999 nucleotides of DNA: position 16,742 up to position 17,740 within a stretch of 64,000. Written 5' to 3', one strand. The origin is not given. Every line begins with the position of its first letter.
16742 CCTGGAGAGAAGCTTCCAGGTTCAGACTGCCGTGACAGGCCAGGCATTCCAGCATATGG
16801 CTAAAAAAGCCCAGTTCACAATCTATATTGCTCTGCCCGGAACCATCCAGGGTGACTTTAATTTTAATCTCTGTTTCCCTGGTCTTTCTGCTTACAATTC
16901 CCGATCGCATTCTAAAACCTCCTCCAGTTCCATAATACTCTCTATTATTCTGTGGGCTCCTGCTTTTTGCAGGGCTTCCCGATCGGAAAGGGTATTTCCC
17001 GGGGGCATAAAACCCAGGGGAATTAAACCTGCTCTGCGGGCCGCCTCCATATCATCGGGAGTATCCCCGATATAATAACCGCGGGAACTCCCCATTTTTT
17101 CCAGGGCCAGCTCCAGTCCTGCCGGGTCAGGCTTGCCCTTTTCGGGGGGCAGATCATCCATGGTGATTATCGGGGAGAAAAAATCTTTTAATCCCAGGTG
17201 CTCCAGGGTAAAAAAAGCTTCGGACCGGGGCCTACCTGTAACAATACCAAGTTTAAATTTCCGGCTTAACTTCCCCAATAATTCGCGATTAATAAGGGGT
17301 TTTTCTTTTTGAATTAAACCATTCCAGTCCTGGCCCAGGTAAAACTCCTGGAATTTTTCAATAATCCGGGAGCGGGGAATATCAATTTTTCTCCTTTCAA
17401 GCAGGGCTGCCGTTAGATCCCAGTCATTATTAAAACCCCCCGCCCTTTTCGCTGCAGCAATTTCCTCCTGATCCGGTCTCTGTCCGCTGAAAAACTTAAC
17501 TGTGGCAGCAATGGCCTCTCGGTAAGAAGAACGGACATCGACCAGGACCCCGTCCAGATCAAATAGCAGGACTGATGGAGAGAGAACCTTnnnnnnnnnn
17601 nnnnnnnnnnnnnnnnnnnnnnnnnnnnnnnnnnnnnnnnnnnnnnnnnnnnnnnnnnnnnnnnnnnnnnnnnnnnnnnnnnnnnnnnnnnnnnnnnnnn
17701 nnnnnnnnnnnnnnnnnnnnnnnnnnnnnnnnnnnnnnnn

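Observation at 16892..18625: HisC fused in-frame to a HAD-IA phosphatase domain: candidate bifunctional aminotransferase/histidinol-phosphatase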

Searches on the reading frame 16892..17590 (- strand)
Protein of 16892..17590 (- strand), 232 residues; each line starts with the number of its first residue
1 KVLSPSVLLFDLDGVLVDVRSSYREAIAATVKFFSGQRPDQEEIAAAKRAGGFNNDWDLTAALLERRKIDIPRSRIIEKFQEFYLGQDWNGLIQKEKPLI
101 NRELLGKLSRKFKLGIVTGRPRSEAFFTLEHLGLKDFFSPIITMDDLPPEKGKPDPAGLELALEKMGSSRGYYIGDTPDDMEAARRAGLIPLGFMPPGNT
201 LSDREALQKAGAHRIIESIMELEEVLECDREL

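Call 6: search_protein_families(library=ncbifam, proteins=[window:16892-17590:-], max_evalue=0.01)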
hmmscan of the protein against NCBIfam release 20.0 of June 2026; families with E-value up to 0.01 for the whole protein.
window:16892-17590:- (232 aa): 28 families (the best 25 are shown)
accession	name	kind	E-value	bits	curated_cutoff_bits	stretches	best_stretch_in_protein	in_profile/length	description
TIGR01548.1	HAD-SF-IA-hyp1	hypoth_equivalog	1.1e-40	139.3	140.2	1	7-187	2-197/197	TIGR01548 family HAD-type hydrolase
NF009804.0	PRK13288.1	equivalog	5.7e-16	58.6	218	1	7-227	5-211/215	pyrophosphatase PpaX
TIGR01449.2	PGP_bact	equivalog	2.2e-15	56.8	180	1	9-226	2-213/213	phosphoglycolate phosphatase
TIGR02253.1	CTE7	subfamily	8.5e-14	51.8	169.75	1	8-222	5-220/221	TIGR02253 family HAD-type hydrolase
TIGR01549.1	HAD-SF-IA-v1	subfamily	1.2e-13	51.7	23.3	1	103-188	69-149/149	HAD-IA family hydrolase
NF009695.0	PRK13222.1-2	equivalog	3.7e-13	49.5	225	1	5-228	6-224/226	phosphoglycolate phosphatase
NF009697.0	PRK13222.1-4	equivalog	5.9e-12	45.4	327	1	8-193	10-192/232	phosphoglycolate phosphatase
TIGR01454.1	AHBA_synth_RP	hypoth_equivalog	6.6e-11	42.2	246.65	1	104-192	83-172/205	AHBA synthesis associated protein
TIGR02254.1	YjjG_YfnB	equivalog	2.6e-09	36.9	159.9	1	60-225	59-222/223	YjjG family noncanonical pyrimidine nucleotidase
NF009694.0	PRK13222.1-1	equivalog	7e-09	35.3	415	1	105-195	120-211/252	phosphoglycolate phosphatase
TIGR02009.1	PGMB-YQAB-SF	subfamily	7.2e-08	32.8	153.35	1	8-188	4-180/186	beta-phosphoglucomutase family hydrolase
TIGR01509.1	HAD-SF-IA-v3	subfamily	1.2e-07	32.1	29.4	1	78-189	45-149/154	HAD-IA family hydrolase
NF008000.0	PRK10725.1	equivalog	1.9e-07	31.4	215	1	8-188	8-179/188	fructose-1-phosphate/6-phosphogluconate phosphatase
NF009698.0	PRK13223.1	equivalog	8.2e-07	28.5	466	1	5-189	13-195/272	phosphoglycolate phosphatase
TIGR01422.2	phosphonatase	equivalog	2.6e-06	26.9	220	1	141-201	145-206/251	phosphonoacetaldehyde hydrolase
TIGR01656.1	Histidinol-ppas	subfamily_domain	9.4e-06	25.6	84.15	0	151-191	101-142/149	histidinol-phosphate phosphatase domain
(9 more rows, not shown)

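Call 20: find_homologous_proteins(query=window:16895-17581:-, max_evalue=0.00001)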
Query seq(229 aa) (229 aa): 1035 proteins with E <= 0.00001 among 4994 candidates; the best 120 are listed.
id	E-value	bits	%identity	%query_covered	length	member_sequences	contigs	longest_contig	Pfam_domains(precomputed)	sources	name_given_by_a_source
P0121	2.7e-65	238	50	96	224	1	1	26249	PF13419.13,PF00702.33,PF13242.13,PF12710.14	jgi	jgi:HAD superfamily hydrolase (TIGR01548 family)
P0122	2.1e-64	235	50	97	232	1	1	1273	PF13419.13,PF00702.33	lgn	-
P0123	2.6e-64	235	52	96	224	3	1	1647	PF13419.13,PF00702.33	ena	-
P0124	1.1e-63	233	51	97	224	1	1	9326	PF13419.13,PF00702.33,PF13242.13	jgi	jgi:HAD superfamily hydrolase (TIGR01548 family)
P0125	1.6e-63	232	50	96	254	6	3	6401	PF13419.13,PF00702.33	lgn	-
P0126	3.2e-63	231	52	96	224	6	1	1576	PF13419.13,PF00702.33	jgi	-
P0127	4.1e-63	231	51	96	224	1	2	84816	PF13419.13,PF00702.33,PF13242.13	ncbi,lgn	-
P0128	1.2e-62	229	49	97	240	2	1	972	PF13419.13,PF00702.33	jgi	-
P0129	1.7e-62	229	52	96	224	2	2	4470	PF13419.13,PF00702.33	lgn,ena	-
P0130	3.3e-62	228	50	96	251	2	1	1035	PF13419.13,PF00702.33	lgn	-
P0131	5.6e-62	227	51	94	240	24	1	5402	PF13419.13,PF00702.33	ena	-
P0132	6.5e-62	227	52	96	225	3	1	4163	PF13419.13,PF00702.33,PF13242.13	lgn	-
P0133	1.3e-61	226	52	96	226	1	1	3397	PF13419.13,PF00702.33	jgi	jgi:HAD superfamily phosphatase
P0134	1.3e-61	226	52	96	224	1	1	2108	PF13419.13,PF00702.33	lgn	-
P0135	1.8e-61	225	51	95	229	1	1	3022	PF13419.13,PF00702.33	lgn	-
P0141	2.1e-60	222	48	96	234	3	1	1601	PF13419.13,PF00702.33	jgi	jgi:HAD superfamily hydrolase (TIGR01548 family)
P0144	2.7e-60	222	49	96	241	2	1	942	PF13419.13,PF00702.33,PF13242.13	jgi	jgi:HAD superfamily hydrolase (TIGR01548 family)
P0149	1.4e-59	219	48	97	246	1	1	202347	PF13419.13,PF00702.33,PF13242.13,PF12710.14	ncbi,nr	ncbi:MAG: TIGR01548 family HAD-type hydrolase [Candidatus Bathyarchaeota archaeon]|nr:TIGR01548 fami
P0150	1.6e-59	219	49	96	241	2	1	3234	PF13419.13,PF00702.33,PF13242.13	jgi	jgi:HAD superfamily hydrolase (TIGR01548 family)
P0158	7.1e-59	217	50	96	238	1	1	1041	PF13419.13,PF00702.33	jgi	jgi:HAD superfamily hydrolase (TIGR01548 family)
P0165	2.5e-58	215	49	95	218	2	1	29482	PF13419.13,PF00702.33,PF13242.13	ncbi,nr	ncbi:TIGR01548 family HAD-type hydrolase [candidate division KSB1 bacterium]|nr:TIGR01548 family HAD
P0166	2.7e-58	215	46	96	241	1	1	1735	PF13419.13,PF00702.33,PF13242.13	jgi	jgi:HAD superfamily hydrolase (TIGR01548 family)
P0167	2.8e-58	215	52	96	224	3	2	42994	PF13419.13,PF00702.33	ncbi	ncbi:MAG: HAD-IA family hydrolase [Candidatus Aminicenantales bacterium]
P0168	3.2e-58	215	48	92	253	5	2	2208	PF13419.13,PF00702.33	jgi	jgi:HAD superfamily hydrolase (TIGR01548 family)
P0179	1.7e-57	212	45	97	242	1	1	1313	PF13419.13,PF00702.33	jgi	jgi:HAD superfamily hydrolase (TIGR01548 family)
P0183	2.3e-57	212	47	97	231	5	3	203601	PF13419.13,PF00702.33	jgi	jgi:HAD superfamily hydrolase (TIGR01548 family)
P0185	2.9e-57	212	50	96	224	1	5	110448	PF13419.13,PF00702.33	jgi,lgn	jgi:HAD superfamily hydrolase (TIGR01548 family)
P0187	3.1e-57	212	45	96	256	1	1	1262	PF13419.13,PF00702.33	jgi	jgi:HAD superfamily hydrolase (TIGR01548 family)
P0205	1.2e-56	210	47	96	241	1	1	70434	PF13419.13,PF00702.33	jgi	jgi:HAD superfamily hydrolase (TIGR01548 family)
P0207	1.2e-56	210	48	94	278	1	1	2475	PF13419.13,PF00702.33,PF13242.13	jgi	jgi:HAD superfamily hydrolase (TIGR01548 family)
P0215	3.5e-56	208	48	84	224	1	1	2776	PF13419.13,PF00702.33,PF13242.13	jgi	jgi:HAD superfamily hydrolase (TIGR01548 family)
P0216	3.7e-56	208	45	96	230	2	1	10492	PF13419.13,PF00702.33,PF12710.14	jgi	jgi:HAD superfamily hydrolase (TIGR01548 family)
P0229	3.1e-55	205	48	96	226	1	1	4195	PF13419.13,PF00702.33,PF13242.13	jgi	jgi:HAD superfamily hydrolase (TIGR01548 family)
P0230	3.7e-55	205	46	96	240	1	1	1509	PF13419.13,PF00702.33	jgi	jgi:HAD superfamily hydrolase (TIGR01548 family)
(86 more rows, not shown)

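Call 21: search_solved_structures(query=window:16895-17581:-, max_evalue=0.001, show_alignments=2)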
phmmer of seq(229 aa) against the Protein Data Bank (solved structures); distinct sequences matched with E-value up to 0.001: 28.
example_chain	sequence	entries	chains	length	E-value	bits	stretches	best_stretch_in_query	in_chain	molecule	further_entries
6iah_A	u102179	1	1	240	1.3e-16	63.9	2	75-177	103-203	Hydrolase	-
3kbb_A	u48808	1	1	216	3.5e-11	46.2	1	4-215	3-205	Phosphorylated carbohydrates phosphatase TM_1254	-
2nyv_A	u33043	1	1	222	5.9e-10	42.2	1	3-186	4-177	Phosphoglycolate phosphatase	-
2yy6_A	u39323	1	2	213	7.5e-10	41.8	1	4-186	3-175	phosphoglycolate phosphatase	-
3vay_A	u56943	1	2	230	1.2e-07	34.6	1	102-212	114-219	HAD-superfamily hydrolase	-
6z1k_A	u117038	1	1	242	5.9e-07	32.3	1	100-186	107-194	BH32.6 protein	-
2ybd_A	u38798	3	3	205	1e-06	31.6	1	100-189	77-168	HYDROLASE, HALOACID DEHALOGENASE-LIKE FAMILY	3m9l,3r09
6q7p_A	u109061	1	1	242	1.7e-06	30.9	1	100-186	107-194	OE1.2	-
8bp1_A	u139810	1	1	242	1.7e-06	30.8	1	100-186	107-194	BHMeHis1.0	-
2go7_A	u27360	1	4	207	2e-06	30.6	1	6-194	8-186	hydrolase, haloacid dehalogenase-like family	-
2msn_A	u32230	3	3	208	2.1e-06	30.6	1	6-194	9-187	Hydrolase, haloacid dehalogenase-like family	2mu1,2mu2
7o1d_A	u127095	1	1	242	2.2e-06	30.5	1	100-186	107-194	BH32.7 protein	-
3u26_A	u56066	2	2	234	2.2e-06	30.5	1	100-186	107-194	PF00702 domain protein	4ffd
6q7q_A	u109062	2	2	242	2.3e-06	30.4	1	100-186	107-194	OE1.3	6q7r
6q7n_A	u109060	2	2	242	2.4e-06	30.4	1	100-186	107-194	BH32 | OE1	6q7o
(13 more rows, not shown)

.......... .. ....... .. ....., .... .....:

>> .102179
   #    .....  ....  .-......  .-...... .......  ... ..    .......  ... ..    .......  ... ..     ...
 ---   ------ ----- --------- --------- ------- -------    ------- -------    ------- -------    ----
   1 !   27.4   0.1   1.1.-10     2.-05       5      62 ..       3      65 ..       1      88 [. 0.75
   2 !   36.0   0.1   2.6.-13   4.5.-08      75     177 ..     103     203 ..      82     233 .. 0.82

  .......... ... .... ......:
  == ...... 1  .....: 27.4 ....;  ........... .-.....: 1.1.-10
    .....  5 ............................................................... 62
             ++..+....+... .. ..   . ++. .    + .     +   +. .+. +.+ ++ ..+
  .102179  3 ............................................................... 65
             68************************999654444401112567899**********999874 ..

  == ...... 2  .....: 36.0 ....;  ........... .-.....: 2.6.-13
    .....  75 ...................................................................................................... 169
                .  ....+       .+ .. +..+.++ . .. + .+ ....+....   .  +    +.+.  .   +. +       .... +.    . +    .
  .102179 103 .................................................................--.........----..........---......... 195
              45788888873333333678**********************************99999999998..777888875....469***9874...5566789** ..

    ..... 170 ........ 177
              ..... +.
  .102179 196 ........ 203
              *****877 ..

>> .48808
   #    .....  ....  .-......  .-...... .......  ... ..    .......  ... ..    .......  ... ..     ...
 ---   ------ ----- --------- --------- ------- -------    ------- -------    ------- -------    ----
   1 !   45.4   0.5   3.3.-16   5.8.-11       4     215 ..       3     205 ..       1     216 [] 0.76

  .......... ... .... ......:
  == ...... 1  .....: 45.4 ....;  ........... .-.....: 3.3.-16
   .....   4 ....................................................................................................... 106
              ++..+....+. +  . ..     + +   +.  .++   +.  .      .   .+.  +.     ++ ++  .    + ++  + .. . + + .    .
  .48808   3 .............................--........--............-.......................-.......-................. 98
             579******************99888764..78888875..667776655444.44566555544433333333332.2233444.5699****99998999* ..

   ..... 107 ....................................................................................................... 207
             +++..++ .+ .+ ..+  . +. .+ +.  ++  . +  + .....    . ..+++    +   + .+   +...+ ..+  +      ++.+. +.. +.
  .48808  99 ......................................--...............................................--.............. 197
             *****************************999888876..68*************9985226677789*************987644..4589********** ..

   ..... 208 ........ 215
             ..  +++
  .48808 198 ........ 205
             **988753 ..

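Call 27: find_related_loci(query=A1, collection=genome_contigs, flank=6000)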
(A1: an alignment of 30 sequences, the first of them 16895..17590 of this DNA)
Query A1 (232 aa) in genome_contigs; peptide patterns used: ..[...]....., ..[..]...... (x = any residue, [..] = any of these).
600 stretches matched a pattern (row limit reached: there are more); 229 encode a relative of the query (tblastn E <= 1e-3); the best 80 are kept; 80 distinct loci.
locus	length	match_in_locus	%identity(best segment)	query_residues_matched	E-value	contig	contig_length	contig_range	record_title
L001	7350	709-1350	51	8-219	5e-68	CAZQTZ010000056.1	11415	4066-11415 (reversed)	MAG TPA_asm: uncultured Candidatus Bathyarchaeia archaeon isolate binchicken_co27_410 genome assembly, contig: NODE_1006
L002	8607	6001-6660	47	8-225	3e-65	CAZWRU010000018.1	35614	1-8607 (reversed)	MAG TPA_asm: uncultured Candidatus Bathyarchaeia archaeon isolate SRP192927_co7_249 genome assembly, contig: NODE_1792_l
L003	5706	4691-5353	46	1-224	8e-64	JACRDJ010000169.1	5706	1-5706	MAG: Candidatus Iainarchaeum archaeon isolate NC_groundwater_1669_Pr3_B-0.1um_52_7 SR-2_scaffold_141_4200820, whole geno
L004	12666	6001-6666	45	7-226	7e-63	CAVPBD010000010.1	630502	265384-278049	MAG: Candidatus Bathyarchaeota archaeon isolate MFD00032.bin.1.38 genome assembly, contig: contig_6981, whole genome sho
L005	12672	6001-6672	45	8-231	4e-60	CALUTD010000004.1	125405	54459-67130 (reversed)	MAG: Candidatus Gastranaerophilales bacterium isolate BRZ_CE__bin75 genome assembly, contig: BRZ_CE__NODE_265_length_125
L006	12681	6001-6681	44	2-227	3e-58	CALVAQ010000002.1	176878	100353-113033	MAG: Candidatus Gastranaerophilales bacterium isolate BRZ_RM__bin51 genome assembly, contig: BRZ_RM__NODE_38_length_1768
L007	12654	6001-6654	45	8-226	1e-57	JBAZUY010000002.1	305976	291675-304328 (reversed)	MAG: archaeon isolate SO_2017_GW1_24 NODE_276_length_305976_cov_2.269097_OW334_2017, whole genome shotgun sequence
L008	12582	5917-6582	44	6-226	2e-57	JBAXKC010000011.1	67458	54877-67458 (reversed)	MAG: bacterium isolate ELA391 MAG391_11, whole genome shotgun sequence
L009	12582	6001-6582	46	4-197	5e-55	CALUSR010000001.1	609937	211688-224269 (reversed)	MAG: Candidatus Gastranaerophilales bacterium isolate BRZ_CV__bin38 genome assembly, contig: BRZ_CV__NODE_1_length_60993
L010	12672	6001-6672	44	4-227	5e-54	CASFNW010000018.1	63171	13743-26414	uncultured bacterium isolate A102_L1_328328_idba_bin.89 genome assembly, contig: A102_L1_328328_idba_bin.89.fa_scaffold_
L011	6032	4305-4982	42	7-230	2e-54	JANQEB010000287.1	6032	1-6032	MAG: Candidatus Gastranaerophilales bacterium isolate PL23a_bin.110 k99_3388289, whole genome shotgun sequence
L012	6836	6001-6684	42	7-226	3e-53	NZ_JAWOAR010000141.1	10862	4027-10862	MAG: Longimonas sp. isolate BLK2-1.bin.42 k191_2675078, whole genome shotgun sequence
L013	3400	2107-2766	46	8-224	4e-51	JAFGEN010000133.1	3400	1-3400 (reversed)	MAG: Candidatus Aminicenantes bacterium isolate Zod_Metabat.1233 k87_2090250, whole genome shotgun sequence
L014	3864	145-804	40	7-227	5e-50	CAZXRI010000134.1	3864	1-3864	MAG TPA_asm: uncultured Methanosarcinales archaeon isolate SRP062349_co5_102 genome assembly, contig: NODE_21234_length_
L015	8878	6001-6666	45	1-224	9e-50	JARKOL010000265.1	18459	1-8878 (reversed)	MAG: Myxococcota bacterium isolate D137_maxbin.042_sub k141_296831, whole genome shotgun sequence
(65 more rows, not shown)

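Call 41: predict_structure(alignment_id=A1)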
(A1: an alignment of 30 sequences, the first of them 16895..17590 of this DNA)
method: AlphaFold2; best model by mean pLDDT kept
length: 232 residues; sequences in the alignment: 30
mean_pLDDT: 95.2   pTM: 0.89
mean pLDDT of the five models: 95.2, 95.0, 94.6, 94.1, 94.0
residues with pLDDT >= 90: 209; 70-90: 20; 50-70: 3; < 50: 0
segments of 3 or more residues with pLDDT < 50: none
pLDDT, mean of each block of 10 residues (from residue 1): 83 96 97 98 93 91 97 97 97 97 97 97 98 97 97 96 96 97 98 93 96 95 91 68
secondary structure, 60 per line:
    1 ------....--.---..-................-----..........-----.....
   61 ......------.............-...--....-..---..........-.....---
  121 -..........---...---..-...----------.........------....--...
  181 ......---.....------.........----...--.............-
elements in order: E7-10 H20-35 H41-50 H56-66 H73-85 H92-95 H102-111 E113-117 H122-131 H157-165 E172-175 H178-186 E190-194 H201-209 E214-216 H219-231

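Call 45: fold_search(model_id=the predicted structure, library=pdb)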
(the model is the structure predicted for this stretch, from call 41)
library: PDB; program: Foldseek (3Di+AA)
matches with E <= 10: 1617; with E <= 0.001: 262
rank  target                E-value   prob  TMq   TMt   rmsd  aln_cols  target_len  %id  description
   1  3kbb                  3.4e-14  1.00  0.73  0.78   3.7       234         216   24  Crystal structure of putative beta-phosphoglucomutase from Thermotoga maritima (released 2009-11-17)
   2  2fdr                  8.3e-13  1.00  0.76  0.79   3.5       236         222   22  Crystal Structure of Conserved Haloacid Dehalogenase-like Protein of Unknown Function ATU0790 from Agrobacterium tumefac (released 2006-01-31)
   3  6iah                  3.1e-12  1.00  0.63  0.61   3.2       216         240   30  Phosphatase Tt82 from Thermococcus thioreducens (released 2019-08-14)
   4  4eek                  5.7e-12  1.00  0.75  0.76   4.1       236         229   23  Crystal structure of HAD FAMILY HYDROLASE DR_1622 from Deinococcus radiodurans R1 (TARGET EFI-501256) With bound phospha (released 2012-04-18)
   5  3sd7                  1.8e-11  1.00  0.77  0.82   3.1       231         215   20  1.7 Angstrom Resolution Crystal Structure of Putative Phosphatase from Clostridium difficile (released 2011-06-29)
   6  2hsz_A                1.9e-11  1.00  0.75  0.77   3.5       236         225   18  Crystal structure of a predicted phosphoglycolate phosphatase (hs_0176) from haemophilus somnus 129pt at 1.90 A resolu (released 2006-08-15)
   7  2ah5                  2.0e-11  1.00  0.73  0.80   3.4       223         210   23  Hydrolase, haloacid dehalogenase-like family protein SP0104 from Streptococcus pneumoniae (released 2005-09-27)
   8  1qyi                  2.3e-11  1.00  0.75  0.48   5.5       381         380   19  X-RAY STRUCTURE OF Q8NW41 NORTHEAST STRUCTURAL GENOMICS CONSORTIUM TARGET ZR25. (released 2003-12-02)
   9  8bp1                  2.7e-11  1.00  0.65  0.66   5.0       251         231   22  Crystal structure of BHMeHis1.0, an engineered enzyme for the Morita-Baylis-Hillman reaction (released 2024-02-28)
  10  3s6j_E                3.3e-11  1.00  0.68  0.71   4.5       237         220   26  The crystal structure of a hydrolase from Pseudomonas syringae (released 2011-07-13)
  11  4rn3_A                4.7e-11  1.00  0.73  0.80   3.3       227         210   19  Crystal structure of a HAD-superfamily hydrolase, subfamily IA, variant 1 (GSU2069) from Geobacter sulfurreducens PCA  (released 2014-11-26)
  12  3s6j_D                5.3e-11  1.00  0.69  0.73   4.4       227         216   27  The crystal structure of a hydrolase from Pseudomonas syringae (released 2011-07-13)
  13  3i76_B                9.2e-11  1.00  0.69  0.70   4.4       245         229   18  The crystal structure of the orthorhombic form of the putative HAD-hydrolase YfnB from Bacillus subtilis bound to magn (released 2009-07-21)
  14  1x42                  9.2e-11  1.00  0.65  0.65   4.7       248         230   19  Crystal structure of a haloacid dehalogenase family protein (PH0459) from Pyrococcus horikoshii OT3 (released 2005-11-12)
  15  6z1k                  9.2e-11  1.00  0.66  0.66   4.8       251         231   23  A de novo Enzyme for the Morita-Baylis-Hillman Reaction BH32.6 (released 2021-08-25)
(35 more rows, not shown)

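Call 60: find_encoding_contigs(protein=P0127, flank=5000, max_places=1)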
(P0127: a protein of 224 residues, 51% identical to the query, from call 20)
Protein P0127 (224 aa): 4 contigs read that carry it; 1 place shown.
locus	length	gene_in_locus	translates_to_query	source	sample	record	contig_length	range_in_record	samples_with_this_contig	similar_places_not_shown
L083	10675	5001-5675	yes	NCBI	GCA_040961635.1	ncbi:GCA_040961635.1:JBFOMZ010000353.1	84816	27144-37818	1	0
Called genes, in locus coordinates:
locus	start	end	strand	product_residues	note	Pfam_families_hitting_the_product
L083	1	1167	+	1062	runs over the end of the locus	PF07959:Fucose_pyrophosphorylase, PF00288:GHMP_kinases_N, PF08544:GHMP_kinases_C (weak)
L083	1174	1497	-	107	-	PF05336:rhaM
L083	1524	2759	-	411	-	PF03417:AAT (weak)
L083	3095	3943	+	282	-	PF01634:HisG, PF08029:HisG_C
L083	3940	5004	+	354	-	PF00155:Aminotran_1_2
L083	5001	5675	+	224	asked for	PF00702:Hydrolase, PF13419:HAD_2, PF13242:Hydrolase_like (weak)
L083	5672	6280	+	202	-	PF00475:IGPD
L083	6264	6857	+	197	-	PF00117:GATase, PF07685:GATase_3 (weak)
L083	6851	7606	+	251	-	PF00977:His_biosynth, PF03060:NMO (faint), PF01207:Dus (faint)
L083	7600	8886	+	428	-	PF00977:His_biosynth, PF01502:PRA-CH, PF01503:PRA-PH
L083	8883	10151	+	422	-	PF00815:Histidinol_dh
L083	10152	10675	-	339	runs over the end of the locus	PF14505:DUF4438, PF20999:DUF4438_C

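Call 61: find_encoding_contigs(protein=P0167, flank=5000, max_places=1)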
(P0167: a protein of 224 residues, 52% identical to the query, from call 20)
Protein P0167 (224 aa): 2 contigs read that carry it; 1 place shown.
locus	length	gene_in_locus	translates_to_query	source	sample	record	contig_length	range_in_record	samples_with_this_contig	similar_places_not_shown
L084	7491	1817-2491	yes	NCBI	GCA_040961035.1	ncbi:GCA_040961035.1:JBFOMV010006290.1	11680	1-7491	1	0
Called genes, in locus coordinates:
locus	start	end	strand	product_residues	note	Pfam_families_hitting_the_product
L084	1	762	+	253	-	?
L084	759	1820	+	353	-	PF00155:Aminotran_1_2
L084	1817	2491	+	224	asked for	PF00702:Hydrolase, PF13419:HAD_2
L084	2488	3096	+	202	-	PF00475:IGPD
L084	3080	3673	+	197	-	PF00117:GATase, PF01174:SNO (faint)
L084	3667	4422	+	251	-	PF00977:His_biosynth, PF01207:Dus (faint), PF02581:TMP-TENI (faint), PF03060:NMO (faint)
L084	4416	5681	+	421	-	PF00977:His_biosynth, PF01502:PRA-CH, PF01503:PRA-PH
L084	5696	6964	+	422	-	PF00815:Histidinol_dh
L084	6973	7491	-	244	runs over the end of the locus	-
